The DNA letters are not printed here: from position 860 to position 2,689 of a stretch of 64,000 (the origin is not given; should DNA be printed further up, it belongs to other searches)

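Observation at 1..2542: LexA-like / unknown / OLD-family ATPase-Toprim three-gene operon: candidate SOS-linked defence or abortive-infection module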

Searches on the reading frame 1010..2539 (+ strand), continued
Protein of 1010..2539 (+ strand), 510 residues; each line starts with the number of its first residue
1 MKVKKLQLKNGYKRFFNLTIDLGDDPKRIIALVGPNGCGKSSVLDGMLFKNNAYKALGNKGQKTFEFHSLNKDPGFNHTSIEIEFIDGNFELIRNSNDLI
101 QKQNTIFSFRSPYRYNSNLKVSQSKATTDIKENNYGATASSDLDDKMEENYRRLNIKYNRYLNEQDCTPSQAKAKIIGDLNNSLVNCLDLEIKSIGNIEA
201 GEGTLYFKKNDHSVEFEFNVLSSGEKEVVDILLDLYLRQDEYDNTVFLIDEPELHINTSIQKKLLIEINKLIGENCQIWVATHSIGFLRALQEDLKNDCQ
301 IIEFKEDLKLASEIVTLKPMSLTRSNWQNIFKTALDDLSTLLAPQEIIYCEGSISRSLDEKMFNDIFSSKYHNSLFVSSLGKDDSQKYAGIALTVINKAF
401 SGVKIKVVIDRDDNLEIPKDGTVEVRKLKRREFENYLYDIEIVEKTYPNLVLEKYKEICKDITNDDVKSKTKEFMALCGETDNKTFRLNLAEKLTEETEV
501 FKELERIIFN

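Call 81: search_solved_structures(query=L001:26-370:+, max_evalue=0.01, show_alignments=2)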
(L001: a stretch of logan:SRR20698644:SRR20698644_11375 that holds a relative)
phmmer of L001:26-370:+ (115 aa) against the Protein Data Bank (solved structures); distinct sequences matched with E-value up to 0.01: 12.
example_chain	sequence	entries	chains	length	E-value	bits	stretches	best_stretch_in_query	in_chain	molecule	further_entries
4qgp_A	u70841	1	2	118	7e-21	77.7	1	4-102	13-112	pyrophosphatase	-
2a3q_A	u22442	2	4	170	1.4e-17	67.1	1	10-115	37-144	hypothetical protein | Protein RS21-C6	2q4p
6sqw_A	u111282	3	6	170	1.4e-17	67.1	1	10-115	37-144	dCTP pyrophosphatase 1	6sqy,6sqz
7mu5_A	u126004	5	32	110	2e-12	50.4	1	9-101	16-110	dCTP pyrophosphatase 1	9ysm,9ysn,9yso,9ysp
2oie_A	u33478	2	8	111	5.9e-12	48.9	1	9-96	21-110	RS21-C6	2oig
4dk4_A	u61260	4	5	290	0.00011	25.6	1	16-84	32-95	Deoxyuridine triphosphatase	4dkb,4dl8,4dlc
4dk2_A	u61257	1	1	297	0.00011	25.5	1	16-84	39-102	Deoxyuridine triphosphatase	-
1ogk_A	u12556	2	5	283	0.0002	24.7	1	2-75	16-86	DEOXYURIDINE TRIPHOSPHATASE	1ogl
5ie9_A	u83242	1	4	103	0.00027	24.3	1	25-95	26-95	Nucleotide pyrophosphohydrolase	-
2gta_A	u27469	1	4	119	0.00037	23.8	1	23-96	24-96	Hypothetical protein ypjD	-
2q73_A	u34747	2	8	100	0.00092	22.6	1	55-100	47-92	Hypothetical protein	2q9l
2q5z_A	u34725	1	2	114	0.003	20.9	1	55-100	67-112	Hypothetical protein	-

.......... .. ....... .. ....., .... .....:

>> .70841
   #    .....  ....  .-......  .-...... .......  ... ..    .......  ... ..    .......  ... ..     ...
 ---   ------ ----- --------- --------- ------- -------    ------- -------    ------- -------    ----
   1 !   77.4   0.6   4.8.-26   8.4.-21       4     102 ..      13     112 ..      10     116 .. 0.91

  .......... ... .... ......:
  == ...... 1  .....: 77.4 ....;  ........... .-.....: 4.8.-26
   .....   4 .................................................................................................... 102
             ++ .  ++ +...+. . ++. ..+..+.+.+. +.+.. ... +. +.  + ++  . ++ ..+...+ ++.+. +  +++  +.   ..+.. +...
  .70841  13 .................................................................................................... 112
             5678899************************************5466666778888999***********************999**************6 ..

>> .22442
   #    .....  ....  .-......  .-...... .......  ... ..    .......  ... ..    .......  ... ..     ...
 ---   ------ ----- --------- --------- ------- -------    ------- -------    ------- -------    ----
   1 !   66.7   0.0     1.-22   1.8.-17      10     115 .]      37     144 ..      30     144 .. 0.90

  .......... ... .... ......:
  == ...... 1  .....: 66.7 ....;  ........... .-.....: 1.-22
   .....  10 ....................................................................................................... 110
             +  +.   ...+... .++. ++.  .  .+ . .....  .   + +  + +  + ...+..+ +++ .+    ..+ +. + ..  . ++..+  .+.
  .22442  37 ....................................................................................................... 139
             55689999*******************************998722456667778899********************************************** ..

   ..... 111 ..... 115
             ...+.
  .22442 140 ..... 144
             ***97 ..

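Call 82: search_protein_families(library=ncbifam, proteins=[L001:26-370:+, L001:375-2522:+], max_evalue=0.01)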
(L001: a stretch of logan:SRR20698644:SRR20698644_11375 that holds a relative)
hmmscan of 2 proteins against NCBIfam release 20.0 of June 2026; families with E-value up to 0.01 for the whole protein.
L001:26-370:+ (115 aa): 3 families
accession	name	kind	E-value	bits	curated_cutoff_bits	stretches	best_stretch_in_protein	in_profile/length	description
TIGR03188.1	histidine_hisI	equivalog_domain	0.00031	20.9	42.7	1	51-87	43-79/84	phosphoribosyl-ATP diphosphatase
NF001613.0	PRK00400.1-5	equivalog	0.0027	17.7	120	1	42-89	39-86/107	phosphoribosyl-ATP diphosphatase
NF007113.1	PRK09562.1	equivalog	0.0086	15.7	208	0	38-99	157-218/251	nucleoside triphosphate pyrophosphohydrolase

L001:375-2522:+ (716 aa): 5 families
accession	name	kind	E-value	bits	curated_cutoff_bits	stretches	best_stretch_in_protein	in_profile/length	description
TIGR00498.1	lexA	equivalog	9.1e-18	64.6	110.95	1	589-711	80-200/203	transcriptional repressor LexA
NF007621.2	PRK10276.1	subfamily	1.5e-13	50.7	110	1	597-711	2-115/115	translesion error-prone DNA polymerase V autoproteolytic subunit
TIGR00643.1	recG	equivalog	0.0027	16.5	659.4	1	134-201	209-275/629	ATP-dependent DNA helicase RecG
TIGR01447.1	recD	equivalog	0.0056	15.3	310.15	0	122-212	107-193/597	exodeoxyribonuclease V subunit alpha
NF008165.0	PRK10917.1-3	equivalog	0.0096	14.4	711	0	145-201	249-304/692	ATP-dependent DNA helicase RecG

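Call 86: find_encoding_contigs(protein=P0404, flank=7000, max_places=1)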
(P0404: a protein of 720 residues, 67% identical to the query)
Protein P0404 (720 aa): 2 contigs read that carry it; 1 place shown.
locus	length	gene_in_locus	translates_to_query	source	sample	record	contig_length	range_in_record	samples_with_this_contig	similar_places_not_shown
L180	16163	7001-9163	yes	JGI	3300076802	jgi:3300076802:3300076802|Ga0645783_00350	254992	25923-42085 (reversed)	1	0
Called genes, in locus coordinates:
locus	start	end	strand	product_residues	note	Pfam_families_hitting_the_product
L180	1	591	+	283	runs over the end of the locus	-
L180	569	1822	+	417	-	PF01939:NucS_C (weak)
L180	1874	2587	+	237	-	-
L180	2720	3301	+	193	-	-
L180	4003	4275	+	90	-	-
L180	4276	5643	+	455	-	-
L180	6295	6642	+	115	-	PF24963:DUF7768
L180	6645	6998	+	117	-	PF03819:MazG (weak), PF12643:MazG-like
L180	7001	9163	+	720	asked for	PF04851:ResIII, PF09848:SLFN-g3_helicase, PF00717:Peptidase_S24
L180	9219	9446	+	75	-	-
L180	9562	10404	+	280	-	PF04471:Mrr_cat, PF22722:NA-iREase1, PF01396:Zn_ribbon_Top1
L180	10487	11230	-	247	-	PF03575:Peptidase_S51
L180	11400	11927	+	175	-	-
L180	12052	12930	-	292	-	PF01522:Polysacc_deac_1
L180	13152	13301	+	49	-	-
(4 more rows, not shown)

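Call 87: find_encoding_contigs(protein=P0429, flank=7000, max_places=1)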
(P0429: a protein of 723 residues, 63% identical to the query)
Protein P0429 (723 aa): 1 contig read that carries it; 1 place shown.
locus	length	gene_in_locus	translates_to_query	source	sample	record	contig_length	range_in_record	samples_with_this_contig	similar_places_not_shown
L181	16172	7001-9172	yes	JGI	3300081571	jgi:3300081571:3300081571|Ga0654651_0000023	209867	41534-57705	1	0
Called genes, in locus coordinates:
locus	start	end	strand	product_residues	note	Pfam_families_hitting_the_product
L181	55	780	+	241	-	-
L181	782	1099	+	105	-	-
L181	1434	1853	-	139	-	PF03652:RuvX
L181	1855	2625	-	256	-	-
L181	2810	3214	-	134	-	PF01668:SmpB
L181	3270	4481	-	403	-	PF00497:SBP_bac_3, PF10613:Lig_chan-Glu_bd, PF00060:Lig_chan (faint)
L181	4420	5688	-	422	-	PF02403:Seryl_tRNA_N, PF00587:tRNA-synt_2b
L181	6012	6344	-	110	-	PF00312:Ribosomal_S15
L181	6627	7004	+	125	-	PF12643:MazG-like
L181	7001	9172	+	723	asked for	PF09848:SLFN-g3_helicase, PF00717:Peptidase_S24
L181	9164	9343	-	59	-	-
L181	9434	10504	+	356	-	PF01595:CNNM, PF00571:CBS (weak)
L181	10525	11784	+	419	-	PF13439:Glyco_transf_4, PF13579:Glyco_trans_4_4, PF00534:Glycos_transf_1, PF13692:Glyco_trans_1_4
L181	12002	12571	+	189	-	-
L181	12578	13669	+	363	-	PF04956:TrbC (faint), PF18895:T4SS_pilin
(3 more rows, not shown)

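Call 88: find_encoding_contigs(protein=P0433, flank=7000, max_places=2)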
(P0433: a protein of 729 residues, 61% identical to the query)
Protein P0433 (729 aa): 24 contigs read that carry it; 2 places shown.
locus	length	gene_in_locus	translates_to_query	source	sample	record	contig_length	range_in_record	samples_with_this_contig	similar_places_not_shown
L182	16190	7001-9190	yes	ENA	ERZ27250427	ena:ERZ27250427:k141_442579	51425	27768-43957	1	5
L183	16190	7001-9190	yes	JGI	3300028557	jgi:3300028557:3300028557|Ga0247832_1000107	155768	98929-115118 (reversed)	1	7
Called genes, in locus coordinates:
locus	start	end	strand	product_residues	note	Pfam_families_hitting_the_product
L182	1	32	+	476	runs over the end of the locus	PF01408:GFO_IDH_MocA, PF19051:GFO_IDH_MocA_C2, PF22725:GFO_IDH_MocA_C3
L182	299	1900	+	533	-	PF12708:Pect-lyase_RHGA_epim, PF00295:Glyco_hydro_28, PF13229:Beta_helix (faint)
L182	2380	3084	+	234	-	PF00106:adh_short, PF13561:adh_short_C2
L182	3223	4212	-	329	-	PF13280:WYL, PF25583:WCX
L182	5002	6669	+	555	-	PF00515:TPR_1 (faint), PF07719:TPR_2 (faint), PF13181:TPR_8 (faint), PF13414:TPR_11 (faint), PF13431:TPR_17 (faint), PF14559:TPR_19 (faint)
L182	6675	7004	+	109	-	PF08761:dUTPase_2 (weak), PF12643:MazG-like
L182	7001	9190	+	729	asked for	PF04851:ResIII (weak), PF09848:SLFN-g3_helicase, PF00717:Peptidase_S24 (weak)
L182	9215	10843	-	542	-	PF00309:Sigma54_AID, PF04963:Sigma54_CBD, PF04552:Sigma54_DBD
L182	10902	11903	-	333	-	PF13528:Glyco_trans_1_3 (faint)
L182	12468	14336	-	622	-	PF00005:ABC_tran, PF02463:SMC_N (faint), PF13304:AAA_21 (faint), PF12848:ABC_tran_Xtn, PF00005:ABC_tran, PF16326:ABC_tran_CTD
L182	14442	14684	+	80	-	PF04255:DUF433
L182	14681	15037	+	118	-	PF18480:DUF5615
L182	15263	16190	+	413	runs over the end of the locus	PF12867:DinB_2 (weak), PF03781:FGE-sulfatase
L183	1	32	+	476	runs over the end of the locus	PF01408:GFO_IDH_MocA, PF19051:GFO_IDH_MocA_C2, PF22725:GFO_IDH_MocA_C3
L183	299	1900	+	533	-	PF12708:Pect-lyase_RHGA_epim, PF00295:Glyco_hydro_28, PF13229:Beta_helix (faint)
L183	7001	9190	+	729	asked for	PF04851:ResIII (weak), PF09848:SLFN-g3_helicase, PF00717:Peptidase_S24 (weak)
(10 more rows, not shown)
